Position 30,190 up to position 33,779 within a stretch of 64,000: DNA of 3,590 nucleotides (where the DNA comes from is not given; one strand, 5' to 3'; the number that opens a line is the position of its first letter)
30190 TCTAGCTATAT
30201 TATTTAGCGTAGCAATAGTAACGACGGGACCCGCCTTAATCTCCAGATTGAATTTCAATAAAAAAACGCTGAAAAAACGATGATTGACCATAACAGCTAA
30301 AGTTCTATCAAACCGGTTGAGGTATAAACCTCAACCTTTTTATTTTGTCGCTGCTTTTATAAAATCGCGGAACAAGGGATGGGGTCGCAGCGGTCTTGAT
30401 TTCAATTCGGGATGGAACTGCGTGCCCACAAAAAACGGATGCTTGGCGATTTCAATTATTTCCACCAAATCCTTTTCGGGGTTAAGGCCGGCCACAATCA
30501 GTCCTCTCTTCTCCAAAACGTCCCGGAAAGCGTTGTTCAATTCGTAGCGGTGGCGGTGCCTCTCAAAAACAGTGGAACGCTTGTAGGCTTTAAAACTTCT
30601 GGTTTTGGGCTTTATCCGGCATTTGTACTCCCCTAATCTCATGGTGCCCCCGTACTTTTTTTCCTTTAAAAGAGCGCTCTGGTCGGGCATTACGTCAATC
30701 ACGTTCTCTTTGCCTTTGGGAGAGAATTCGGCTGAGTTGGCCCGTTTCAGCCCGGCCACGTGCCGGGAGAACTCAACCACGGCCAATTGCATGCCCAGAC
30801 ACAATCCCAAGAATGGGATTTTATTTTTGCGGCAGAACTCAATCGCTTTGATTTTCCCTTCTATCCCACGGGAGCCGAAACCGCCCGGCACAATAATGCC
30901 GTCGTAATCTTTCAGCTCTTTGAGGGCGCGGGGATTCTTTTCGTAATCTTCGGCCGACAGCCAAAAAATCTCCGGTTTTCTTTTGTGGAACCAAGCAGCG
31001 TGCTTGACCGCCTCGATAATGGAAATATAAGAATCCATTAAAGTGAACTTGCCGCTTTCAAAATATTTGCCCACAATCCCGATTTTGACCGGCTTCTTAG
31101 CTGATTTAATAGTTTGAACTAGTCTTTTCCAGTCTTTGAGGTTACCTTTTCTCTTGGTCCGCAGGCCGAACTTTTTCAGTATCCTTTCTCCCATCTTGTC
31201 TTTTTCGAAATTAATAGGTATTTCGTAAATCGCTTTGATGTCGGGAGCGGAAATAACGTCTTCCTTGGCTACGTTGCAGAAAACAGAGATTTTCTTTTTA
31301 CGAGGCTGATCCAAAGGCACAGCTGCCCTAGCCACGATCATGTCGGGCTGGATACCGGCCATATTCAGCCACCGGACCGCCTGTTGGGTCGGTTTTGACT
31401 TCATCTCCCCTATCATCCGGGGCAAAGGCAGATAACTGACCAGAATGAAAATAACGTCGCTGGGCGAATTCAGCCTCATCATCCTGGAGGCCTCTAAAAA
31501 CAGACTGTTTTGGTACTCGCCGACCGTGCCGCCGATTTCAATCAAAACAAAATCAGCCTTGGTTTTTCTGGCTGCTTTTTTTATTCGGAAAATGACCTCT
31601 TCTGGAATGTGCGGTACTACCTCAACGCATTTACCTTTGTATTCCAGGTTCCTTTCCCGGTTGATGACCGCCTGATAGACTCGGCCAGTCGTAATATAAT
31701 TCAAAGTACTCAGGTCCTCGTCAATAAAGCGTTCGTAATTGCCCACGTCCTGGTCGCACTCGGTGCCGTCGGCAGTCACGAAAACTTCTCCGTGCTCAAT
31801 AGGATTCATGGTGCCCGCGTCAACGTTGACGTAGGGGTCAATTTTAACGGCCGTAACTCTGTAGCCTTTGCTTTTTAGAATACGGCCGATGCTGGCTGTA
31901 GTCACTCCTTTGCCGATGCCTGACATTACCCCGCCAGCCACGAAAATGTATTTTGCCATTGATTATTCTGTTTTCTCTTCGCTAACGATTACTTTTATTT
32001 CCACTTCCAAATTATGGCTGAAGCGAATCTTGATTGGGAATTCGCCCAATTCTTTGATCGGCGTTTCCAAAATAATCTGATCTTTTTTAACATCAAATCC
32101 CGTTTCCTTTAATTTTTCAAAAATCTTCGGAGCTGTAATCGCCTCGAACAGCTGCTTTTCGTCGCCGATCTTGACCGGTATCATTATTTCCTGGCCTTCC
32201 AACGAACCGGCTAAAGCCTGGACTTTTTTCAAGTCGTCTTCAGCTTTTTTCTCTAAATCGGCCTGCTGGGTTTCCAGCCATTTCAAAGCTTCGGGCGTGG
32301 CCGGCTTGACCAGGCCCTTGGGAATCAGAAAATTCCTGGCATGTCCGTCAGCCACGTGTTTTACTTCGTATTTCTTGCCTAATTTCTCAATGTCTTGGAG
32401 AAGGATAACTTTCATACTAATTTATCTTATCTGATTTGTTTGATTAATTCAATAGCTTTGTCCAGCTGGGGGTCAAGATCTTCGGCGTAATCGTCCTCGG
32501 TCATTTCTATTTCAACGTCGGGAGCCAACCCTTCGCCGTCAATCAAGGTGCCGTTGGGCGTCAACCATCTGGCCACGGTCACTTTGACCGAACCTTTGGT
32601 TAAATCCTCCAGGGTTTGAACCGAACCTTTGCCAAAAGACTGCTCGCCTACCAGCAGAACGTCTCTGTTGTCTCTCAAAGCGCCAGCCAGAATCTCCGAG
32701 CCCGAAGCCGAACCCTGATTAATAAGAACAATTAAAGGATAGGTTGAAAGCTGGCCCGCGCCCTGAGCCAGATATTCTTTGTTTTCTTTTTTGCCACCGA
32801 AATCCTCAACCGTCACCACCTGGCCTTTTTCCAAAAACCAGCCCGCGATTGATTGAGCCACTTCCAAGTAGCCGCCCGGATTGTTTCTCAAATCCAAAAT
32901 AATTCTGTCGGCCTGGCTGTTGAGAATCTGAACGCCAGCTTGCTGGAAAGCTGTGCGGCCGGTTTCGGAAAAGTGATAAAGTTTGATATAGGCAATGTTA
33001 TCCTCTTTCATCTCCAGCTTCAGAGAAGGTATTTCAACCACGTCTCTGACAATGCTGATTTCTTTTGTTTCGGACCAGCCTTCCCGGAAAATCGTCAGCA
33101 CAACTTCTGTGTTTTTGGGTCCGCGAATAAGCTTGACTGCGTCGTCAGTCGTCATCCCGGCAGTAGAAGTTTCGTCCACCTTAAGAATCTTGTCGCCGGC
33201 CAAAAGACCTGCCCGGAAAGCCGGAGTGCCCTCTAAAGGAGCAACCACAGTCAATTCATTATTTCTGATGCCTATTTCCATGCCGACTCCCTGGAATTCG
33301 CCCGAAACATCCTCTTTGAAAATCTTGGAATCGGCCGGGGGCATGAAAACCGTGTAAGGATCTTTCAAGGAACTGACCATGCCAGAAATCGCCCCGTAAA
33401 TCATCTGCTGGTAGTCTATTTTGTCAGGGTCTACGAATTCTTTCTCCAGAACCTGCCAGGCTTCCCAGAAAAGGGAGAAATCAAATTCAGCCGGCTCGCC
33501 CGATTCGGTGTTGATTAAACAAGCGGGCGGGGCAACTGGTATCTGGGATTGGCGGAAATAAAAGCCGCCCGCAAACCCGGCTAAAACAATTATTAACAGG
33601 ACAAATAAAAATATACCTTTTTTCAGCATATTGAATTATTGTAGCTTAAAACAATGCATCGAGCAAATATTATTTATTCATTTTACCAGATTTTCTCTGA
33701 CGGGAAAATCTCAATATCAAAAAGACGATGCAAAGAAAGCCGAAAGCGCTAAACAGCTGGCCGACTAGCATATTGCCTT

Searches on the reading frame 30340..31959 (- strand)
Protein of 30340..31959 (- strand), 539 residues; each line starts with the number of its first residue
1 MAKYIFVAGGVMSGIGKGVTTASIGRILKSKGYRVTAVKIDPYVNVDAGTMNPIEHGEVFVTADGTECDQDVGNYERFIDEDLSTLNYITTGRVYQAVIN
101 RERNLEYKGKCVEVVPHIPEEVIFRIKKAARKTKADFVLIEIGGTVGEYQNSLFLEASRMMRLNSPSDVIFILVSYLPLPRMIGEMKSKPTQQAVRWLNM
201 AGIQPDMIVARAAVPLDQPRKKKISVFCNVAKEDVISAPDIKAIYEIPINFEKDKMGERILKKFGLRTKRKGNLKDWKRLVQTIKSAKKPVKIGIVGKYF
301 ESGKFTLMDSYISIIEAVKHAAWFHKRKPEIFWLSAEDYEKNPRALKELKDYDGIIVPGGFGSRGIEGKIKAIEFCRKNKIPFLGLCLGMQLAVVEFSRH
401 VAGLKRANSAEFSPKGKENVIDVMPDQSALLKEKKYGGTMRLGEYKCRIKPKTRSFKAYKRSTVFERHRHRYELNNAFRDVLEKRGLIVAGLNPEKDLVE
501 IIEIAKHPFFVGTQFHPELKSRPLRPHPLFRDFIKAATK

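Call 64: search_protein_families(library=pfam, proteins=[window:30340-31959:-], max_evalue=0.00001)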
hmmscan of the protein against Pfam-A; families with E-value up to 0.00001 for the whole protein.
window:30340-31959:- (539 aa): 3 families
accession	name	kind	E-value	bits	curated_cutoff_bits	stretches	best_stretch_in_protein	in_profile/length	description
PF06418.20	CTP_synth_N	-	9.7e-105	350.1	26.1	1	3-266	1-265/265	CTP synthase N-terminus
PF00117.34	GATase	-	2.6e-37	128.8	22.8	1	307-535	2-189/190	Glutamine amidotransferase class-I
PF01656.29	CbiA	-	2.1e-07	31.4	25.4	1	11-297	6-80/125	CobQ/CobB/MinD/ParA nucleotide binding domain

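Call 74: find_homologous_proteins(query=window:30340-31959:-, max_evalue=1e-50)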
Query window:30340-31959:- (539 aa): 8000 proteins with E <= 1e-50 among 8000 candidates; the best 120 are listed.
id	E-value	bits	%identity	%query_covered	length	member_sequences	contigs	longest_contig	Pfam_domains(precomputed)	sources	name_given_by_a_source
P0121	0.0e+0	1221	100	100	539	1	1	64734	PF07722.20,PF01656.30,PF06418.21,PF00117.35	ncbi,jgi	-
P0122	0.0e+0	1087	87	100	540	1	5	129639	PF07722.20,PF01656.30,PF06418.21,PF00117.35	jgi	-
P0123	0.0e+0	1079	84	100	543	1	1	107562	PF07722.20,PF01656.30,PF06418.21,PF00117.35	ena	-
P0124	0.0e+0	1072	83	100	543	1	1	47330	PF01656.30,PF06418.21,PF00117.35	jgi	-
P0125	0.0e+0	1072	84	100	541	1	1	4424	PF01656.30,PF06418.21,PF00117.35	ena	-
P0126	0.0e+0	1064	85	100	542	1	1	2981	PF07722.20,PF01656.30,PF06418.21,PF00117.35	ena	-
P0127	0.0e+0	1062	82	100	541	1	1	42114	PF01656.30,PF06418.21,PF00117.35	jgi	-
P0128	0.0e+0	1061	84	100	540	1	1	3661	PF07722.20,PF06418.21,PF00117.35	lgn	-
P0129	0.0e+0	1061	83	100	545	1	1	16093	PF07722.20,PF01656.30,PF06418.21,PF00117.35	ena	-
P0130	0.0e+0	1059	82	100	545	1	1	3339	PF01656.30,PF06418.21,PF00117.35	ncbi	-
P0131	0.0e+0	1059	82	100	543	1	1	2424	PF07722.20,PF01656.30,PF06418.21,PF00117.35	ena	-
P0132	0.0e+0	1058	82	100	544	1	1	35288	PF07722.20,PF01656.30,PF06418.21,PF00117.35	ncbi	ncbi:MAG: CTP synthase [Candidatus Nealsonbacteria bacterium]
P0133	0.0e+0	1058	82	100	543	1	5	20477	PF07722.20,PF01656.30,PF06418.21,PF00117.35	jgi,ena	-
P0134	0.0e+0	1058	82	100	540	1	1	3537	PF07722.20,PF01656.30,PF06418.21,PF00117.35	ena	-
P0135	0.0e+0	1057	82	100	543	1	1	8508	PF07722.20,PF01656.30,PF06418.21,PF00117.35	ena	-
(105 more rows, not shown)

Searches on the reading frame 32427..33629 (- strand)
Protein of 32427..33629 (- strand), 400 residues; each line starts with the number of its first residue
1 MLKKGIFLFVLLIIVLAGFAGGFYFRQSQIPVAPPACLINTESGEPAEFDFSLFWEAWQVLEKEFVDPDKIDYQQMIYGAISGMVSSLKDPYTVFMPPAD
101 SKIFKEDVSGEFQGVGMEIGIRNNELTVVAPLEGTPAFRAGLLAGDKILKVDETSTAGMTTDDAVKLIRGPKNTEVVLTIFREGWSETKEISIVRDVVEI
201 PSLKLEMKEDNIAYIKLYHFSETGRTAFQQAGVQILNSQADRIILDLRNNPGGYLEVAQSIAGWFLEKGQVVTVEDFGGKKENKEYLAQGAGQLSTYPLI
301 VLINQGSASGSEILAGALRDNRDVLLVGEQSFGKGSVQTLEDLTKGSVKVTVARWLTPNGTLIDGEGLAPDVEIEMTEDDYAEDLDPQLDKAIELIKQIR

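Call 64: search_protein_families(library=pfam, proteins=[window:32427-33629:-], max_evalue=0.00001)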
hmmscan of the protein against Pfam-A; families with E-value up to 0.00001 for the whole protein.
window:32427-33629:- (400 aa): 5 families
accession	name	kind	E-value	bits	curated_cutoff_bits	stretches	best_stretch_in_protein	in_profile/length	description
PF03572.23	Peptidase_S41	-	2e-44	151.6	24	1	211-374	1-165/165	Peptidase family S41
PF17820.7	PDZ_6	-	1.4e-11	44.4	27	1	128-180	2-52/54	PDZ domain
PF22694.1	CtpB_N-like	-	4.2e-10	40.4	27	1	50-96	37-81/85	Activating protease CtpB N-terminal domain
PF00595.29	PDZ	-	1.4e-09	38.6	23.2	1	114-180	11-80/81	PDZ domain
PF13180.12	PDZ_2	-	7.6e-07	29.8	27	1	122-191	10-78/80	PDZ domain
